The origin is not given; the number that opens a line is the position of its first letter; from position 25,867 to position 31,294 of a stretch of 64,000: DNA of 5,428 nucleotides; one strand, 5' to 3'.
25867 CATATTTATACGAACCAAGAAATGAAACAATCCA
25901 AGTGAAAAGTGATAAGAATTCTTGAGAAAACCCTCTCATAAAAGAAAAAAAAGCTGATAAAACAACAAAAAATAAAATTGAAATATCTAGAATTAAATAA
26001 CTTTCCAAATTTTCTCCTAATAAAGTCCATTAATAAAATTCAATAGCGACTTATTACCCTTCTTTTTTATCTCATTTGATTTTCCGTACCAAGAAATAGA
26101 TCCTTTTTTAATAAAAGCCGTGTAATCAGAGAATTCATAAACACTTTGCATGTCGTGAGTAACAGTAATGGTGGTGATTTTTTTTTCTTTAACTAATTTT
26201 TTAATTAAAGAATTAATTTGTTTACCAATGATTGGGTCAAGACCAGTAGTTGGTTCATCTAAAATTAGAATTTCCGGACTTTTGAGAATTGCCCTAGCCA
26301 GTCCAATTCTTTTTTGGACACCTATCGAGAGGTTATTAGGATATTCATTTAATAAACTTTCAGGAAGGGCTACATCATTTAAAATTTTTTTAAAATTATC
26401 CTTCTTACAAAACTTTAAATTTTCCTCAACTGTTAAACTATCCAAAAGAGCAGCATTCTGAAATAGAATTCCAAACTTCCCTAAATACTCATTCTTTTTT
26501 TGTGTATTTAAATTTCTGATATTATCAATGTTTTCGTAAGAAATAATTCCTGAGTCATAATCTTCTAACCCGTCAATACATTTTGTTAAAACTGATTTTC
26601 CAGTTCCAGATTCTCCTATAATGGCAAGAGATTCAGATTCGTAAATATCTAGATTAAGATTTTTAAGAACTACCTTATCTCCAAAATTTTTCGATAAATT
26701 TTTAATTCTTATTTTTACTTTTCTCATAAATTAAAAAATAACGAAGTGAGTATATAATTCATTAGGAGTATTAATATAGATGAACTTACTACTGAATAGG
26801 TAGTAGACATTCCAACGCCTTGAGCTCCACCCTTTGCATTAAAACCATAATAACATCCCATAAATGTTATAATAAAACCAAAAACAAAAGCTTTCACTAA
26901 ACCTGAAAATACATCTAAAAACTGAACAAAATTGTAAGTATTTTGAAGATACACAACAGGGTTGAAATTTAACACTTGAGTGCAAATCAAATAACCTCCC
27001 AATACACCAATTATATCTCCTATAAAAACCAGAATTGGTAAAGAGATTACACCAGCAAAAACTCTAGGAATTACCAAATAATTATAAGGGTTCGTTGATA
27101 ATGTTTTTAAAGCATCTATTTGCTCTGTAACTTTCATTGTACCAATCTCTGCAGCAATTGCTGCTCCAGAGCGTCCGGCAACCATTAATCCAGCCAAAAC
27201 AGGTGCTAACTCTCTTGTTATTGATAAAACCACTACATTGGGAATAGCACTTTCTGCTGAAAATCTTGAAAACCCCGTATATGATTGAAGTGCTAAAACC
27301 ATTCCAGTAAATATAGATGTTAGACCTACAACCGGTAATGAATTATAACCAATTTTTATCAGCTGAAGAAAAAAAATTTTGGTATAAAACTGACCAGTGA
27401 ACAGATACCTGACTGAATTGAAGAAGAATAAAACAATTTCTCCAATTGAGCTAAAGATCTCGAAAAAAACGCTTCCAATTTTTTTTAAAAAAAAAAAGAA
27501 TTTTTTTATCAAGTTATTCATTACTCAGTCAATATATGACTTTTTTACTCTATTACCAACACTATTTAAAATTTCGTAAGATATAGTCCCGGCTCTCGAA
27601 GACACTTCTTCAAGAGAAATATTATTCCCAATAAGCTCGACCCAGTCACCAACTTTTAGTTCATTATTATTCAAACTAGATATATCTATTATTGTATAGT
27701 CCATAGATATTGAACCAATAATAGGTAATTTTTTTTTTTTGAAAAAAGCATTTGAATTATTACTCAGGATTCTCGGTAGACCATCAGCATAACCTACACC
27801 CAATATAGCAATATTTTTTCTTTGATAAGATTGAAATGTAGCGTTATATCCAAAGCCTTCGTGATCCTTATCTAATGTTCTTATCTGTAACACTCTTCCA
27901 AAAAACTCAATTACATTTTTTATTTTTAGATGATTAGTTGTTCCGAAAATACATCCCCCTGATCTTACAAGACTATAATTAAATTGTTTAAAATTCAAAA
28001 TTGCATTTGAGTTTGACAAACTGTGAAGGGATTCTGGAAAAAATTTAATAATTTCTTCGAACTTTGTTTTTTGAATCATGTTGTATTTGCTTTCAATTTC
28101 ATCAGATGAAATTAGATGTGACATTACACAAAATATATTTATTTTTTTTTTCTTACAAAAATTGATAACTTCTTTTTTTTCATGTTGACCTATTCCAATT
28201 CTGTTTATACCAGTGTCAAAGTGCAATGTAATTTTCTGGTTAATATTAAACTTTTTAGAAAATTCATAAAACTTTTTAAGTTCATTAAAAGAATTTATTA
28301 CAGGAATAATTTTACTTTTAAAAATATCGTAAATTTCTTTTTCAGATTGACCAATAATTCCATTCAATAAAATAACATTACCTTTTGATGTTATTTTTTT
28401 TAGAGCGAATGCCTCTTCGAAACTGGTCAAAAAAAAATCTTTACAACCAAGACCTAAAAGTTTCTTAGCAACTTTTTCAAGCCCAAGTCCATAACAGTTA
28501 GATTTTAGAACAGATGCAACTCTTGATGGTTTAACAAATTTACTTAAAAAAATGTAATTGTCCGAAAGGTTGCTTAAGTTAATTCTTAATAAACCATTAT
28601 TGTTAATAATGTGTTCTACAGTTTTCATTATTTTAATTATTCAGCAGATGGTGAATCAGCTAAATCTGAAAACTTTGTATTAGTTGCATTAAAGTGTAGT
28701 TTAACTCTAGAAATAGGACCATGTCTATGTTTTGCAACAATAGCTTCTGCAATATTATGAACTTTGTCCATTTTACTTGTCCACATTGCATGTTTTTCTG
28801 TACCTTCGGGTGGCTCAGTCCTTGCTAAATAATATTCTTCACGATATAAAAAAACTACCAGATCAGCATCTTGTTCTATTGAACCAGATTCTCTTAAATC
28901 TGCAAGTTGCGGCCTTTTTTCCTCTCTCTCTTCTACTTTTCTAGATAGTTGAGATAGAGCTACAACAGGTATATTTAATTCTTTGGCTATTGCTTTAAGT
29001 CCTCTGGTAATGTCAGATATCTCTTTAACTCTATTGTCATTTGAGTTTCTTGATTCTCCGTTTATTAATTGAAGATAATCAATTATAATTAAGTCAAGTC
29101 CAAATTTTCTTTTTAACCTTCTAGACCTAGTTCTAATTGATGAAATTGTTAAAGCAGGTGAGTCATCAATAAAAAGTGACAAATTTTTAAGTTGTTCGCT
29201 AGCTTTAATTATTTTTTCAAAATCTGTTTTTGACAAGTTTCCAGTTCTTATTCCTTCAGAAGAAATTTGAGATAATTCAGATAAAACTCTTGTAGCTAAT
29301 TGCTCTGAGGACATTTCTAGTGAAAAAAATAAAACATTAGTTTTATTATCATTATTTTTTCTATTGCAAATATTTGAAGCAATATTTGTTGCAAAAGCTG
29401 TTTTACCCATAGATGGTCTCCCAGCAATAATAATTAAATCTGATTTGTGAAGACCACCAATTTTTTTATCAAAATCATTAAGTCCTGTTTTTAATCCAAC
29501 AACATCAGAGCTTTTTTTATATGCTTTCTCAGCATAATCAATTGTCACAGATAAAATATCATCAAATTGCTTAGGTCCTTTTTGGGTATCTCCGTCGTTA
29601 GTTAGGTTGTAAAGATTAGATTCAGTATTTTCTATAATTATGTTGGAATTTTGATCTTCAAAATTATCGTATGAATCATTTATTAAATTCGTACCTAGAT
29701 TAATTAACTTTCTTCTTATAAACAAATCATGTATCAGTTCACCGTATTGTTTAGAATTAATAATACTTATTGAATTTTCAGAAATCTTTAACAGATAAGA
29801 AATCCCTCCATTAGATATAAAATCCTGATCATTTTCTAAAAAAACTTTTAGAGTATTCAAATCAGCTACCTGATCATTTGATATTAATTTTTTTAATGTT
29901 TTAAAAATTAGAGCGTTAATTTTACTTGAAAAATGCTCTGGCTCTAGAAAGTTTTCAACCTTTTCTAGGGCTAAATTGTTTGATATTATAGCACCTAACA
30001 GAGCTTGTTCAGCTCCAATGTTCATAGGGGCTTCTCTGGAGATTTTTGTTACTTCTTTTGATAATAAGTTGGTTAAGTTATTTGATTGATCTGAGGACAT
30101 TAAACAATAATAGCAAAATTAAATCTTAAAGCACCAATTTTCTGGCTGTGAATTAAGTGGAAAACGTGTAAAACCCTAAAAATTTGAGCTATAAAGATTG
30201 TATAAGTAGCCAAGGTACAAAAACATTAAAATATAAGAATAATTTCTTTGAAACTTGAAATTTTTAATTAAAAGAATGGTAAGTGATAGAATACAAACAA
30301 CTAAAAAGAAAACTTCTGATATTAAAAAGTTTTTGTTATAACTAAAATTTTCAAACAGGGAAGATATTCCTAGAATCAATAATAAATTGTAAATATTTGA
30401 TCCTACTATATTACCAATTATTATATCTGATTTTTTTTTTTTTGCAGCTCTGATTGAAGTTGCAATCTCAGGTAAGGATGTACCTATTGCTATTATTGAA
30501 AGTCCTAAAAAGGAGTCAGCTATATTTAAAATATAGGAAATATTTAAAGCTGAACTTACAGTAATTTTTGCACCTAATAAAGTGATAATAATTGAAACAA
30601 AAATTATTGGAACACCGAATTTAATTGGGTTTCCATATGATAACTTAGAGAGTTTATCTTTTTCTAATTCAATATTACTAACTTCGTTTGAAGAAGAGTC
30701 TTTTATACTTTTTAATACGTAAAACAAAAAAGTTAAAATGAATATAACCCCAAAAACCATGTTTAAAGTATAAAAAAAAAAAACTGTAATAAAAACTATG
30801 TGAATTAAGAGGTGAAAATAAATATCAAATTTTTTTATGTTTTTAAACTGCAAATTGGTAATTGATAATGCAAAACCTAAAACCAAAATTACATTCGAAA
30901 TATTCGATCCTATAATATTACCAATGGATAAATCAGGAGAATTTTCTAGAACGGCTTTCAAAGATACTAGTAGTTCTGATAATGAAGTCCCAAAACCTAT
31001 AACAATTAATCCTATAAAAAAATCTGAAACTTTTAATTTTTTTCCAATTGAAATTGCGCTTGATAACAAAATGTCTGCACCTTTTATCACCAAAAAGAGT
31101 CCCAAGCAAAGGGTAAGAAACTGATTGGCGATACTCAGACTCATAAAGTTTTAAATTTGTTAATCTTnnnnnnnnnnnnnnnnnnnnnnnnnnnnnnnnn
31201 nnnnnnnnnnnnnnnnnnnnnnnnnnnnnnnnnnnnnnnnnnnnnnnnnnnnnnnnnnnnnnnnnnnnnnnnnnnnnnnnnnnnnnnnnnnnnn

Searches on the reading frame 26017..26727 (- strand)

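Call 16: search_protein_families(library=pfam, proteins=[window:26017-26727:-], max_evalue=0.001)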
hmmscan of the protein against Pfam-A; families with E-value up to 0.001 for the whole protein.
window:26017-26727:- (236 aa): 2 families
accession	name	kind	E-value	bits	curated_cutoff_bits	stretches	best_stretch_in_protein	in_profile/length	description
PF00005.33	ABC_tran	-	2.4e-30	106.4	25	1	21-161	1-137/137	ABC transporter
PF13304.12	AAA_21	-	1.2e-08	35.9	27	1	124-193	229-300/304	AAA domain, putative AbiEii toxin, Type IV TA system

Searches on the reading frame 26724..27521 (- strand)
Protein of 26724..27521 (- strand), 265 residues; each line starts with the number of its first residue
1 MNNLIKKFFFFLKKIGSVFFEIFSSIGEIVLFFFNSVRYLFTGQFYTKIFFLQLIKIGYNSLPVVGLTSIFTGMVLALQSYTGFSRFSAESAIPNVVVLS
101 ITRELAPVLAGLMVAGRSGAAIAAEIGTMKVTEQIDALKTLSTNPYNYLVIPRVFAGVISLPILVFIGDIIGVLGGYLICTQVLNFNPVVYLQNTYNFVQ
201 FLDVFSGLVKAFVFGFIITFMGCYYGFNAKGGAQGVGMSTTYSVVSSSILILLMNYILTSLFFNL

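Call 16: search_protein_families(library=pfam, proteins=[window:26724-27521:-], max_evalue=0.001)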
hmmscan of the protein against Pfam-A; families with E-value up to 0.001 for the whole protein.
window:26724-27521:- (265 aa): 1 family
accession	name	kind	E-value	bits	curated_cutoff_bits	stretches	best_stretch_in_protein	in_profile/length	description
PF02405.21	MlaE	-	5.7e-82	274.8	22.5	1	51-260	2-211/212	Permease MlaE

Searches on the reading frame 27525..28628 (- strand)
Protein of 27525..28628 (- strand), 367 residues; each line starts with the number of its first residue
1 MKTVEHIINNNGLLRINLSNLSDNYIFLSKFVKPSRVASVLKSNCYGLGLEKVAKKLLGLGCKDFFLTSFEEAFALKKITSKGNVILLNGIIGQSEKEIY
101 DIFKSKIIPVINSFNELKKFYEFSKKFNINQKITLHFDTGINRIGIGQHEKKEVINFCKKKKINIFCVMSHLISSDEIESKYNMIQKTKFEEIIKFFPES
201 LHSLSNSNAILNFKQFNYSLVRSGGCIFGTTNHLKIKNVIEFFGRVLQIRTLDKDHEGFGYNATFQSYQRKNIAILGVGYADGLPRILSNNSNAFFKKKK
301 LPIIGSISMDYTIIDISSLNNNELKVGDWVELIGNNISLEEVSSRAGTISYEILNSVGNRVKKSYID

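Call 16: search_protein_families(library=pfam, proteins=[window:27525-28628:-], max_evalue=0.001)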
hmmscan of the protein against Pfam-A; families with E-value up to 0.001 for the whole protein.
window:27525-28628:- (367 aa): 2 families
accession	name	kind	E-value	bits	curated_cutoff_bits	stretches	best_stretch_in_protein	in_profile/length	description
PF01168.26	Ala_racemase_N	-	1.4e-38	133.2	24.1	1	16-231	1-219/220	Alanine racemase, N-terminal domain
PF00842.27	Ala_racemase_C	-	2.7e-33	114.7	25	1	240-365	2-127/127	Alanine racemase, C-terminal domain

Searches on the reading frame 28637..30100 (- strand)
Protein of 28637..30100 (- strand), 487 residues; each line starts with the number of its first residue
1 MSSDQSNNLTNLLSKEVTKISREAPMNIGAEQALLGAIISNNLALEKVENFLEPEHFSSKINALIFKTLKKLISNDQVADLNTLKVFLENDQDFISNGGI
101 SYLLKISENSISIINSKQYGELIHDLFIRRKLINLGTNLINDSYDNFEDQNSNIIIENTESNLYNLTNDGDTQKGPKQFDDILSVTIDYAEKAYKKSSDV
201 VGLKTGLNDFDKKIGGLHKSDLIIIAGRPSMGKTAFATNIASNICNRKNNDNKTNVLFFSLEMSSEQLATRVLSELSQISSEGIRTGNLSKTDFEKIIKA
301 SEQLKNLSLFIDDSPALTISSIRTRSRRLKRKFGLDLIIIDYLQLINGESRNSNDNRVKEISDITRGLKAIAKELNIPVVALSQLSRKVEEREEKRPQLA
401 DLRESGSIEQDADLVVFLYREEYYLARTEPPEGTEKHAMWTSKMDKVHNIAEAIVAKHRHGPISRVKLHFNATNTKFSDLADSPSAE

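Call 16: search_protein_families(library=pfam, proteins=[window:28637-30100:-], max_evalue=0.001)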
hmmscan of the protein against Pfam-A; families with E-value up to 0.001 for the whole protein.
window:28637-30100:- (487 aa): 7 families
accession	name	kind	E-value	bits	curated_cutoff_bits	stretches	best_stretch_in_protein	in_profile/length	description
PF03796.21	DnaB_C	-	6.7e-105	350.5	27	1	202-479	1-255/255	DnaB-like helicase C terminal domain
PF00772.26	DnaB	-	2.4e-22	79.3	23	1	24-125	2-103/103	DnaB-like helicase N terminal domain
PF13481.12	AAA_25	-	1.1e-13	51.7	27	1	213-385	25-190/195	AAA domain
PF06745.19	ATPase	-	6.2e-07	29.5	26.6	1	204-401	2-178/231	KaiC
PF13479.12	AAA_24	-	0.0001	22.6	27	0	223-442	5-184/195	AAA domain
PF20307.4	divDNAB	-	0.00024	20.4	26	1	157-388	7-253/356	Divergent DnaB-like ATPase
PF05729.18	NACHT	-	0.00048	20.4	26.7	0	222-302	2-81/167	NACHT domain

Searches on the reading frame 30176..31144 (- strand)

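Call 16: search_protein_families(library=pfam, proteins=[window:30176-31144:-], max_evalue=0.001)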
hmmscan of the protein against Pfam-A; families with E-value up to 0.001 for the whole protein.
window:30176-31144:- (322 aa): 1 family
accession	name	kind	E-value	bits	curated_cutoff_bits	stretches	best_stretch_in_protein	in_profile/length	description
PF01699.29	Na_Ca_ex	-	6.5e-54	182.4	24.9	2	180-317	5-149/151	Sodium/calcium exchanger protein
